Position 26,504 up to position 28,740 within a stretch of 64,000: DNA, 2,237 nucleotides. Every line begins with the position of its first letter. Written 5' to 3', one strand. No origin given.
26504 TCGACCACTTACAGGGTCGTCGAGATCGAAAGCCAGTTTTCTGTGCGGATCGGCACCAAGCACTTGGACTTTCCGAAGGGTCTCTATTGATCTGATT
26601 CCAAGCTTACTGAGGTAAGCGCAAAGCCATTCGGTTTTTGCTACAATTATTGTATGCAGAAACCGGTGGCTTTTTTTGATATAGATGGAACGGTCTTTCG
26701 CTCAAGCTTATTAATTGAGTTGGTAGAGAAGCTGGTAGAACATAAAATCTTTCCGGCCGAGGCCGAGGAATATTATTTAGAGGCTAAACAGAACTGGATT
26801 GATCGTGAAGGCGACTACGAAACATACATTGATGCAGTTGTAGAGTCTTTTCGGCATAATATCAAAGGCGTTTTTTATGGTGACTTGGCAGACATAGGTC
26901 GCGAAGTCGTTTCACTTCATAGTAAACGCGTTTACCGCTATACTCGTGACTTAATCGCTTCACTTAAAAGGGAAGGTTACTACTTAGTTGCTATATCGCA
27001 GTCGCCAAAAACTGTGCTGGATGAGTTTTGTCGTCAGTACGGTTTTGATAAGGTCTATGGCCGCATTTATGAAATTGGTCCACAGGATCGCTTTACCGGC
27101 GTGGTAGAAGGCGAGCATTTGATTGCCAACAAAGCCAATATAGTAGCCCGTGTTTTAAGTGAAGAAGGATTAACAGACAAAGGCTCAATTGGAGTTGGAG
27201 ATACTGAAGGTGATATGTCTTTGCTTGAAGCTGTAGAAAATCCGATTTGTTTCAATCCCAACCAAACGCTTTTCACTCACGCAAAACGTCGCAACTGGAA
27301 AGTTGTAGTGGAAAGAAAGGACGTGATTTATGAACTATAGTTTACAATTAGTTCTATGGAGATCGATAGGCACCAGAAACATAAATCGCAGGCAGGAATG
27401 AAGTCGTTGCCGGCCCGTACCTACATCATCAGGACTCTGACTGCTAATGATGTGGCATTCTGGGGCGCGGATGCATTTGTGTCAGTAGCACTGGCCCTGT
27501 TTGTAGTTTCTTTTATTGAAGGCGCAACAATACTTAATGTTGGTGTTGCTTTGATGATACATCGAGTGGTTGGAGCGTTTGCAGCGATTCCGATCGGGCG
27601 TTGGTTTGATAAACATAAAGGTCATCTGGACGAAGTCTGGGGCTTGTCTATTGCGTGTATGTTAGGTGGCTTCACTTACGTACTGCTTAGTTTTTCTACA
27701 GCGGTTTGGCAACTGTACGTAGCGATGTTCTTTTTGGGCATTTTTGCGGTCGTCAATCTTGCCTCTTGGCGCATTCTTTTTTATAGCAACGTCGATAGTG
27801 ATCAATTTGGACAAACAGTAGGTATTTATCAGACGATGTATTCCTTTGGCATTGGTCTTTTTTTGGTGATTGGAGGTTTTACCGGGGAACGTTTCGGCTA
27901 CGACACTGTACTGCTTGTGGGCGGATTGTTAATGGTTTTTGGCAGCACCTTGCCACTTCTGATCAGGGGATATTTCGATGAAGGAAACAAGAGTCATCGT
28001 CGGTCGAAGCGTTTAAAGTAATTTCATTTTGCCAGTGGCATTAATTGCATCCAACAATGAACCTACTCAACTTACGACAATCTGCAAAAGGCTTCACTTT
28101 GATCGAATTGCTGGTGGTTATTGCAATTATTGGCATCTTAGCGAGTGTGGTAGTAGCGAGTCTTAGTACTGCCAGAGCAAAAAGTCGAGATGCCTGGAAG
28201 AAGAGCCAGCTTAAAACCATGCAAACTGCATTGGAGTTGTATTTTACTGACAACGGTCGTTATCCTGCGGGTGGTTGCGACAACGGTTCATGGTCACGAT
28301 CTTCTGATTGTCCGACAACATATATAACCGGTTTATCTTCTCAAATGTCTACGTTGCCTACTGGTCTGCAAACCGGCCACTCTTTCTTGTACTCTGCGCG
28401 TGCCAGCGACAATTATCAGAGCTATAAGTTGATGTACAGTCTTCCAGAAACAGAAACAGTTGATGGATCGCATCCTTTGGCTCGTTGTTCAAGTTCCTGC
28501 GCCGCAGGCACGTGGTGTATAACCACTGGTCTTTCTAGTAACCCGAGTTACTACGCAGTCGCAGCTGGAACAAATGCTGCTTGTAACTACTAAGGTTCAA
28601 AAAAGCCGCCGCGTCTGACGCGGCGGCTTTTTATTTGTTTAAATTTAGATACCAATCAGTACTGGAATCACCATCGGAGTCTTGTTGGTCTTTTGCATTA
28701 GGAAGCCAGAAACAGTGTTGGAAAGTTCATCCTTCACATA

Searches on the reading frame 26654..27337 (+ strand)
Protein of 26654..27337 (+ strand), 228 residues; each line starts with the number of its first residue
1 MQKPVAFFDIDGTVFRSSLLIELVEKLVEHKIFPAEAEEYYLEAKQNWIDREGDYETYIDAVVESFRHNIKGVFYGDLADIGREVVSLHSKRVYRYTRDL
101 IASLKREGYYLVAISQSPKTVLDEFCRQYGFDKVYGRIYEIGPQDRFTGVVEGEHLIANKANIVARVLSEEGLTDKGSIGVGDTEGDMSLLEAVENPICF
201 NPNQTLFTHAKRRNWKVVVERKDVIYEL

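Call 7: search_protein_families(library=pfam, proteins=[window:26654-27337:+], max_evalue=1)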
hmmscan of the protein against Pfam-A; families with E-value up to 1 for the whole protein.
window:26654-27337:+ (228 aa): 5 families
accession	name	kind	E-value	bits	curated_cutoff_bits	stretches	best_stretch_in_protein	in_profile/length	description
PF12710.13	HAD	-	4.1e-17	63.6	27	1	6-192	1-189/189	haloacid dehalogenase-like hydrolase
PF00702.32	Hydrolase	-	1.8e-09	38.7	26.4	1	6-192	4-188/191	haloacid dehalogenase-like hydrolase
PF13419.12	HAD_2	-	6.7e-06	26.8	23.8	1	8-188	3-165/178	Haloacid dehalogenase-like hydrolase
PF08282.18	Hydrolase_3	-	0.0018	18.5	20.9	1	158-200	186-228/255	haloacid dehalogenase-like hydrolase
PF00875.24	DNA_photolyase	-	0.012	16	26.6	1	95-135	53-93/164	DNA photolyase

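Call 43: find_homologous_proteins(query=window:26654-27337:+, max_evalue=1e-20)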
Query window:26654-27337:+ (228 aa): 5826 proteins with E <= 1e-20 among 6227 candidates; the best 120 are listed.
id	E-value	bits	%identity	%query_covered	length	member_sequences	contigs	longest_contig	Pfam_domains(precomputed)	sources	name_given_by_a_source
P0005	9.2e-148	508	100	100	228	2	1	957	PF13419.13,PF00702.33,PF12710.14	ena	-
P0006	9.2e-138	475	93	100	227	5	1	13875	PF00702.33,PF12710.14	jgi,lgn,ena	-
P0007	1.3e-136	471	93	100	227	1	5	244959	PF13419.13,PF00702.33,PF12710.14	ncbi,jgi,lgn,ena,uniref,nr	ncbi:hypothetical protein A2392_01955 [Candidatus Kaiserbacteria bacterium RIFOXYB1_FULL_46_14]|unir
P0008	1.0e-122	426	83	100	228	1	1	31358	PF00702.33,PF12710.14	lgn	-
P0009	9.0e-121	420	82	100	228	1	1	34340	PF00702.33,PF12710.14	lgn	-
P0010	2.3e-120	418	83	100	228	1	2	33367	PF00702.33,PF12710.14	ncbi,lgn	-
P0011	1.2e-119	416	82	100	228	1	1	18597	PF00702.33,PF12710.14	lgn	-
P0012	1.3e-117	409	81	100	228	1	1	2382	PF00702.33,PF12710.14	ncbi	-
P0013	2.2e-115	402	78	100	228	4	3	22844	PF00702.33,PF12710.14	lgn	-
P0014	3.4e-115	401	78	100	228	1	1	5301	PF13419.13,PF00702.33,PF12710.14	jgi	-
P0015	2.4e-114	399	79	100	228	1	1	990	PF00702.33,PF12710.14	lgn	-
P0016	2.4e-113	395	77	100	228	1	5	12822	PF00702.33,PF12710.14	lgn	-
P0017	6.4e-113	394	78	100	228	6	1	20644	PF13419.13,PF00702.33,PF12710.14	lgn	-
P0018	7.8e-112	390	79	100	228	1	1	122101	PF00702.33,PF12710.14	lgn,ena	-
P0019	1.1e-111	390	79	100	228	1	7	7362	PF13419.13,PF00702.33,PF12710.14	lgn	-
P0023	8.5e-110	384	75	100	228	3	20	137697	PF00702.33,PF12710.14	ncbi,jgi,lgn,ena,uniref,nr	ncbi:HAD-IB family hydrolase [Candidatus Kaiserbacteria bacterium CG10_big_fil_rev_8_21_14_0_10_44_1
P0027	2.3e-109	382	76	100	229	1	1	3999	PF00702.33,PF12710.14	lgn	-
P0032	1.2e-108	380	75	100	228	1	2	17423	PF13419.13,PF00702.33,PF12710.14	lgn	-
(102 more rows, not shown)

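Call 44: find_encoding_contigs(protein=P0007, flank=3000, max_places=3)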
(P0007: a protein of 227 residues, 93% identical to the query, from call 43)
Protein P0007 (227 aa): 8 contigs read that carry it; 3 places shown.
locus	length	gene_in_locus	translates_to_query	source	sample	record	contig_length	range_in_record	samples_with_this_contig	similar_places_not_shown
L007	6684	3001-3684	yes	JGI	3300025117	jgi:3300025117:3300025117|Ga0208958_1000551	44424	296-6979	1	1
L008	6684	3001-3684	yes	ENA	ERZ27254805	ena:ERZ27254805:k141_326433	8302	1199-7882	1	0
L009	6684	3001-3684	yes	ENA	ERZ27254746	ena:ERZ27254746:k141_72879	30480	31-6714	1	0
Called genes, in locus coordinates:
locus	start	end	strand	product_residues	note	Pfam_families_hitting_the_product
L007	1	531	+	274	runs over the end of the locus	?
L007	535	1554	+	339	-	PF02449:Glyco_hydro_42, PF02836:Glyco_hydro_2_C (weak)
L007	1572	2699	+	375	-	PF26514:DUF8173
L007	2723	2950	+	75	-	-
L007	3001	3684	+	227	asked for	PF00702:Hydrolase, PF12710:HAD, PF13419:HAD_2 (faint)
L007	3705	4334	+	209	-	PF07690:MFS_1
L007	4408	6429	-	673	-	PF00753:Lactamase_B, PF23023:Anti-Pycsar_Apyc1 (faint), PF12706:Lactamase_B_2, PF22505:RNase_J_b_CASP, PF17770:RNase_J_C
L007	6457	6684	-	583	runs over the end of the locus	PF00496:SBP_bac_5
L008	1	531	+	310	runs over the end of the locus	-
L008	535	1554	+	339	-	PF02449:Glyco_hydro_42, PF02836:Glyco_hydro_2_C (weak)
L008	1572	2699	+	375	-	PF26514:DUF8173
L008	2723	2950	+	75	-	-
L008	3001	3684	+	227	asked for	PF00702:Hydrolase, PF12710:HAD, PF13419:HAD_2 (faint)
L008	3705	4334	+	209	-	PF07690:MFS_1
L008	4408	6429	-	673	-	PF00753:Lactamase_B, PF23023:Anti-Pycsar_Apyc1 (faint), PF12706:Lactamase_B_2, PF22505:RNase_J_b_CASP, PF17770:RNase_J_C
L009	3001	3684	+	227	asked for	PF00702:Hydrolase, PF12710:HAD, PF13419:HAD_2 (faint)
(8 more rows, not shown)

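Call 45: find_encoding_contigs(protein=P0006, flank=3000, max_places=3)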
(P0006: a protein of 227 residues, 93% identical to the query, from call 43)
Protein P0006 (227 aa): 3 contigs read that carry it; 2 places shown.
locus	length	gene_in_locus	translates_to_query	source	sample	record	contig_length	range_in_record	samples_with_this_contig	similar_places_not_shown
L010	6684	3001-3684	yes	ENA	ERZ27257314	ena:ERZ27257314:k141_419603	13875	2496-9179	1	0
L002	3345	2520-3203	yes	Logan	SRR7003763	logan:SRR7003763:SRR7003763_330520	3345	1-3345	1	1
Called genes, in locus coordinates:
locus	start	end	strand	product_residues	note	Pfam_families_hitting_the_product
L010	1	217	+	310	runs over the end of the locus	-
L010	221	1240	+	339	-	PF00150:Cellulase (faint), PF02449:Glyco_hydro_42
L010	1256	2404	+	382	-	PF26514:DUF8173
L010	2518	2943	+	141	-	-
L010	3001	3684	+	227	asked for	PF00702:Hydrolase, PF12710:HAD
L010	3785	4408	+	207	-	PF07690:MFS_1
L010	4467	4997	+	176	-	PF07963:N_methyl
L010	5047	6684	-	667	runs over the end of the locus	PF00753:Lactamase_B, PF12706:Lactamase_B_2, PF23023:Anti-Pycsar_Apyc1 (faint), PF22505:RNase_J_b_CASP, PF17770:RNase_J_C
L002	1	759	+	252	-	?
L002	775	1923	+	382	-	PF26514:DUF8173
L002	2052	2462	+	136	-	-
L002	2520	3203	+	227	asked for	PF00702:Hydrolase, PF12710:HAD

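Call 46: find_encoding_contigs(protein=P0008, flank=3000, max_places=3)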
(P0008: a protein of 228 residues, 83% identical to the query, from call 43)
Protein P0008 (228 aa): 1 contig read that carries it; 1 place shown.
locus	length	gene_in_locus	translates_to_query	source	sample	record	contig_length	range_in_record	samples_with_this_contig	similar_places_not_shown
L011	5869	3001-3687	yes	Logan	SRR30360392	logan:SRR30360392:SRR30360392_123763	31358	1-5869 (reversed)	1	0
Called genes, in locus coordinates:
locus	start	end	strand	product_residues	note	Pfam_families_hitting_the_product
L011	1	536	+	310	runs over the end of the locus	-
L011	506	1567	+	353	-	PF00331:Glyco_hydro_10 (weak), PF02449:Glyco_hydro_42 (weak)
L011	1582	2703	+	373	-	PF04519:Bactofilin (faint), PF26514:DUF8173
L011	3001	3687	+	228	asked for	PF00702:Hydrolase, PF12710:HAD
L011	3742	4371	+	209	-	PF07690:MFS_1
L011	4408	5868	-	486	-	?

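Call 62: find_encoding_contigs(protein=P0010, flank=1500, max_places=2)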
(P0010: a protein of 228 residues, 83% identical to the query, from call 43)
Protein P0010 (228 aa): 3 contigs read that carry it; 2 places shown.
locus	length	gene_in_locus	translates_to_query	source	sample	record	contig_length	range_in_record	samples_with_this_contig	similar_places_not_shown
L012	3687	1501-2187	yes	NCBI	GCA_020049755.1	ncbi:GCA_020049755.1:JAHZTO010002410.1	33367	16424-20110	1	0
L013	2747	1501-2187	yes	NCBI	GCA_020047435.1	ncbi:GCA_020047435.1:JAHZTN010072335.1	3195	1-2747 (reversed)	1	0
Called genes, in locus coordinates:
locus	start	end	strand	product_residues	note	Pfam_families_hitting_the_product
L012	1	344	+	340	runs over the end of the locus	PF00150:Cellulase (weak), PF02449:Glyco_hydro_42 (weak)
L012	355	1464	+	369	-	PF04519:Bactofilin (faint), PF26514:DUF8173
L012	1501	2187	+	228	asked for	PF00702:Hydrolase (weak), PF12710:HAD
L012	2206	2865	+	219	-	PF07690:MFS_1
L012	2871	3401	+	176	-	PF07963:N_methyl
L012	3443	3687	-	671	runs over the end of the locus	PF00753:Lactamase_B, PF12706:Lactamase_B_2, PF23023:Anti-Pycsar_Apyc1 (faint), PF22505:RNase_J_b_CASP, PF17770:RNase_J_C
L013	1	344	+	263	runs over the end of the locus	?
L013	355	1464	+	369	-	PF04519:Bactofilin (faint), PF26514:DUF8173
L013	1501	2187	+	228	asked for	PF00702:Hydrolase (weak), PF12710:HAD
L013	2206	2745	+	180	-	?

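Call 63: find_encoding_contigs(protein=P0013, flank=1500, max_places=2)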
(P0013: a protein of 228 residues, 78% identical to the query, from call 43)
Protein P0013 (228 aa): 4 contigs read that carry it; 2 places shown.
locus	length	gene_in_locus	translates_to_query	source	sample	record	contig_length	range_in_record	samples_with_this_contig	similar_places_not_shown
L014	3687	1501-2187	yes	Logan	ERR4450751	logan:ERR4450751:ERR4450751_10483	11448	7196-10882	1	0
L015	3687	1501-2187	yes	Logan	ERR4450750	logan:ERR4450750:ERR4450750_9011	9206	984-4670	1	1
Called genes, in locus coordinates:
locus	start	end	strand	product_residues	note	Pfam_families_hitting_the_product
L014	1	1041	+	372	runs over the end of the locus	PF26514:DUF8173 (weak)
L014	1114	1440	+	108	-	-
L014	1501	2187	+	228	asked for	PF00702:Hydrolase, PF12710:HAD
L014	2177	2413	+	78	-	PF04024:PspC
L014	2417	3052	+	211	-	PF07690:MFS_1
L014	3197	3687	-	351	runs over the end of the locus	?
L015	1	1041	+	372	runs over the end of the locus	PF26514:DUF8173 (weak)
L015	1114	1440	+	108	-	-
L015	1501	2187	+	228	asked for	PF00702:Hydrolase, PF12710:HAD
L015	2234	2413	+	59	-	PF04024:PspC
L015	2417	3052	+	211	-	PF07690:MFS_1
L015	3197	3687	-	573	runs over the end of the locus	PF00753:Lactamase_B, PF12706:Lactamase_B_2, PF23023:Anti-Pycsar_Apyc1 (faint), PF22505:RNase_J_b_CASP, PF17770:RNase_J_C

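Call 64: find_encoding_contigs(protein=P0023, flank=1500, max_places=2)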
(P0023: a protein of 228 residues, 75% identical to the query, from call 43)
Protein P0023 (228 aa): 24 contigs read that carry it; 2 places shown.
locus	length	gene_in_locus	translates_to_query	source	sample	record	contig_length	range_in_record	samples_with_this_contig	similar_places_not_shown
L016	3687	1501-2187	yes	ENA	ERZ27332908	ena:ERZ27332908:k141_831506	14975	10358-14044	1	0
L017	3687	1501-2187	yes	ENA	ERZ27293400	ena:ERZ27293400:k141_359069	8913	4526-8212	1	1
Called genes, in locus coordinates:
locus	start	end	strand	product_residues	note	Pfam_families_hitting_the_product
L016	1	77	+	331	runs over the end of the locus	PF02449:Glyco_hydro_42 (weak)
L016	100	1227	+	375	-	PF26514:DUF8173 (weak)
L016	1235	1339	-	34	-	-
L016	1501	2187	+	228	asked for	PF00702:Hydrolase, PF12710:HAD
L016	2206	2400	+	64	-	PF04024:PspC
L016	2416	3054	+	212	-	PF07690:MFS_1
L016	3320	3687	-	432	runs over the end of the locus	?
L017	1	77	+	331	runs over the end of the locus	PF02449:Glyco_hydro_42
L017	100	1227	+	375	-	PF26514:DUF8173 (weak)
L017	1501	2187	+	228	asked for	PF00702:Hydrolase, PF12710:HAD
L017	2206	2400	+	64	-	PF04024:PspC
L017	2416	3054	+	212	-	PF07690:MFS_1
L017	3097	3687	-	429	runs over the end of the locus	?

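Call 81: find_encoding_contigs(protein=P0016, flank=1500, max_places=2)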
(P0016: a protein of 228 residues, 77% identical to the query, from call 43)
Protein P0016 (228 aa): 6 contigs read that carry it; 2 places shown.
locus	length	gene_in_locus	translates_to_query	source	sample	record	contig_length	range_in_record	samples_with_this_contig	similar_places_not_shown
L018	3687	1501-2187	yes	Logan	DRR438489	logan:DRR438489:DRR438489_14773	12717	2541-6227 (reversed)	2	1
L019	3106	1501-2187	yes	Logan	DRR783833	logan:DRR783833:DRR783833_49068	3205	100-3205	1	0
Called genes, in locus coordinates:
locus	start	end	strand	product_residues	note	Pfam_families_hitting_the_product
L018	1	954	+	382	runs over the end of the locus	-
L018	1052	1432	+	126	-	-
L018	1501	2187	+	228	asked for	PF00702:Hydrolase, PF12710:HAD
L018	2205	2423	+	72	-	PF04024:PspC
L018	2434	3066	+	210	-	PF07690:MFS_1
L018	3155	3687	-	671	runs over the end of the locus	PF00753:Lactamase_B, PF12706:Lactamase_B_2, PF23023:Anti-Pycsar_Apyc1 (faint), PF22505:RNase_J_b_CASP, PF17770:RNase_J_C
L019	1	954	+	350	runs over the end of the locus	?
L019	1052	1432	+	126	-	-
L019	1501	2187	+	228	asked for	PF00702:Hydrolase, PF12710:HAD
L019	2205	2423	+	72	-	PF04024:PspC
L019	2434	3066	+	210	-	PF07690:MFS_1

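Call 82: find_encoding_contigs(protein=P0032, flank=1500, max_places=2)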
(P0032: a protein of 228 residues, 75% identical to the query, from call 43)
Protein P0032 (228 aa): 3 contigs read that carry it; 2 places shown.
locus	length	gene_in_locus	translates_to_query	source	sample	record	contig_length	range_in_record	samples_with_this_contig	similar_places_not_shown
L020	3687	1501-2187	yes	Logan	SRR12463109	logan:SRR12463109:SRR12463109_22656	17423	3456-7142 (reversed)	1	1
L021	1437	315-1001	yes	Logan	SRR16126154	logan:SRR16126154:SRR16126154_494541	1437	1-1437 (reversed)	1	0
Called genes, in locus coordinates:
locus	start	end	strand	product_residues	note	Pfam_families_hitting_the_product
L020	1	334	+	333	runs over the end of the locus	PF02449:Glyco_hydro_42 (faint), PF00331:Glyco_hydro_10 (weak)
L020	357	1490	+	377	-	PF26514:DUF8173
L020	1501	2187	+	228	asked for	PF00702:Hydrolase, PF12710:HAD, PF13419:HAD_2 (faint)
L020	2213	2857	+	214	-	PF07690:MFS_1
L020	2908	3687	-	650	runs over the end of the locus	PF00753:Lactamase_B, PF12706:Lactamase_B_2, PF23023:Anti-Pycsar_Apyc1 (faint), PF22505:RNase_J_b_CASP, PF17770:RNase_J_C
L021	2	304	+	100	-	?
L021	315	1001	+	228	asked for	PF00702:Hydrolase, PF12710:HAD, PF13419:HAD_2 (faint)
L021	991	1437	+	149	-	?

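Call 83: find_encoding_contigs(protein=P0027, flank=1500, max_places=2)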
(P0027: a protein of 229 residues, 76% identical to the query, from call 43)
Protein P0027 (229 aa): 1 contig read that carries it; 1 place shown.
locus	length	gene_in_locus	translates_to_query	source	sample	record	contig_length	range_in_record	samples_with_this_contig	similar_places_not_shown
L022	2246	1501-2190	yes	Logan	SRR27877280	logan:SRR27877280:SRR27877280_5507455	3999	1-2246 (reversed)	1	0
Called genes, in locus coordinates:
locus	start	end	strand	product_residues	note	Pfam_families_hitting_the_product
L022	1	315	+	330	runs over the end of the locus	PF00331:Glyco_hydro_10, PF02449:Glyco_hydro_42 (faint)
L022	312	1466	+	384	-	PF26514:DUF8173 (weak)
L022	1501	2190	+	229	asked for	PF00702:Hydrolase, PF12710:HAD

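Call 101: search_protein_families(library=padloc, proteins=[L014:1114-1437:+, L018:1052-1429:+, L007:2768-2947:+], max_evalue=0.1)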
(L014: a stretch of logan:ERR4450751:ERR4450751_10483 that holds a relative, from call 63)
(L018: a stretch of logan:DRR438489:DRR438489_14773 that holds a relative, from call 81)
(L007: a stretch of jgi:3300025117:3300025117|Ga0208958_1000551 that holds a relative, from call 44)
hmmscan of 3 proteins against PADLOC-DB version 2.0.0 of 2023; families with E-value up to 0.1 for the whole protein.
L014:1114-1437:+ (108 aa): 0 families

L018:1052-1429:+ (126 aa): 0 families

L007:2768-2947:+ (60 aa): 0 families

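Call 102: search_protein_families(library=ncbifam, proteins=[L014:1114-1437:+, L018:1052-1429:+, L007:2768-2947:+], max_evalue=0.1)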
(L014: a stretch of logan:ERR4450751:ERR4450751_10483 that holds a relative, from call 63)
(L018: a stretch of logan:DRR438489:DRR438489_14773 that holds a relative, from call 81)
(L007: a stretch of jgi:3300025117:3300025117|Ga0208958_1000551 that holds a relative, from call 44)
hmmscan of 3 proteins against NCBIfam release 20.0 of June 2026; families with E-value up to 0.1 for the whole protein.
L014:1114-1437:+ (108 aa): 1 family
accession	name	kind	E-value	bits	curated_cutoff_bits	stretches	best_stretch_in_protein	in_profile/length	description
NF005452.0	PRK07045.1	equivalog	0.083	11.8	397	1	6-50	2-46/388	putative monooxygenase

L018:1052-1429:+ (126 aa): 0 families

L007:2768-2947:+ (60 aa): 0 families

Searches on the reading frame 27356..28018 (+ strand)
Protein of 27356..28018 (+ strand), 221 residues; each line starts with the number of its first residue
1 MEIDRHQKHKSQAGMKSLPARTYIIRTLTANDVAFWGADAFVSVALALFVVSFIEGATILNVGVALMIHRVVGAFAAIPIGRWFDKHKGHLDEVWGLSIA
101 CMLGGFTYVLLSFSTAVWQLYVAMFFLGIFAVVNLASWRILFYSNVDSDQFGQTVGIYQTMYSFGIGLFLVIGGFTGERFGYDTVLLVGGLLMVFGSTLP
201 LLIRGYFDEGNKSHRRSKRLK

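Call 7: search_protein_families(library=pfam, proteins=[window:27356-28018:+], max_evalue=1)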
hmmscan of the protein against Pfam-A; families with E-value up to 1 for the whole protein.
window:27356-28018:+ (221 aa): 3 families
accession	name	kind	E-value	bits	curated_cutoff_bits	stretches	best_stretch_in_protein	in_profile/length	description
PF07690.21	MFS_1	-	3.3e-15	56.3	33.4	1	41-216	14-186/347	Major Facilitator Superfamily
PF20197.3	DUF6560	-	0.14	12.8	27.8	1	3-83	24-100/174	Family of unknown function (DUF6560)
PF17561.7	TssO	-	0.96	10.1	29.2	0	124-156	11-43/148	Type VI secretion system, TssO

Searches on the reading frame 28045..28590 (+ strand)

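Call 36: search_protein_families(library=pfam, proteins=[window:28045-28590:+], max_evalue=0.01)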
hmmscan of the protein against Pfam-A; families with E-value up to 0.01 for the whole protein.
window:28045-28590:+ (182 aa): 1 family
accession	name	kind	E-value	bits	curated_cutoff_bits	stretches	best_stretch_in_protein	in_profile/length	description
PF07963.17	N_methyl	-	4.2e-09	36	21.2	1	13-36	3-26/27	Prokaryotic N-terminal methylation motif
